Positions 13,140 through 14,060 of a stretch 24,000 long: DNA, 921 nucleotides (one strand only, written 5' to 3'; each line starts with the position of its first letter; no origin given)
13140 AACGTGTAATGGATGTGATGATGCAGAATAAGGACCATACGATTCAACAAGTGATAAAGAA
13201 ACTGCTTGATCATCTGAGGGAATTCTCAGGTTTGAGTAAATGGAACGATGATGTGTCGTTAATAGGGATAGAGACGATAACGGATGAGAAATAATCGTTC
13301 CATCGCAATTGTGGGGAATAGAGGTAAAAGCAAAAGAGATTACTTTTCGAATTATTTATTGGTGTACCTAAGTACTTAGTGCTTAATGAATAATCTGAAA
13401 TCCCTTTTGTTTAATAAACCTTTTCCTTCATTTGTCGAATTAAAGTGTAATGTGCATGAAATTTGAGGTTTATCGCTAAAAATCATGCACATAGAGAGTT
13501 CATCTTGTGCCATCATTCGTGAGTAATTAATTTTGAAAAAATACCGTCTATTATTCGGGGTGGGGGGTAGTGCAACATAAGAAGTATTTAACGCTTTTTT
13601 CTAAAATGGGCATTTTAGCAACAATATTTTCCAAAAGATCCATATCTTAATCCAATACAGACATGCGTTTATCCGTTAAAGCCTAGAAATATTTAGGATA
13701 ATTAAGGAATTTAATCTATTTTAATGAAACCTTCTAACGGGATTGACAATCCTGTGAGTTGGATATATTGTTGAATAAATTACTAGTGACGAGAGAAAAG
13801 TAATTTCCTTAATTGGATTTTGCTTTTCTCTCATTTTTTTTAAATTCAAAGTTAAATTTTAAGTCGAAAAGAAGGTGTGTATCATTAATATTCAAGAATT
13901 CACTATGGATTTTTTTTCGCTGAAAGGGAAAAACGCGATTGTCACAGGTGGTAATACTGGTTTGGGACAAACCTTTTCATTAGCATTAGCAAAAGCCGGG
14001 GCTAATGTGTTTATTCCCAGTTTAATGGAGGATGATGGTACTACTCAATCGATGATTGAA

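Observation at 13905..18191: glp-regulon look-alike: FGGY kinase plus a VAO-type flavoenzyme (in place of GlpD/GlpO) plus a KduD-like SDR, with a GlpP-family antiterminator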

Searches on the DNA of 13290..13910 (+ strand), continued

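Call 80: search_with_rna_model(model_id=R1, source=window, filters=off, max_evalue=1)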
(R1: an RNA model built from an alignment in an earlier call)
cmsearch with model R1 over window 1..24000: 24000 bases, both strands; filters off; matches with E-value up to 1: 3.
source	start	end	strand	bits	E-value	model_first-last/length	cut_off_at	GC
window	13774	13839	+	76.8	1e-14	1-65/65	no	0.26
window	13789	13832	-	20.4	0.013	18-60/65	no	0.32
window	2812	2875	-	12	0.84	1-65/65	no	0.33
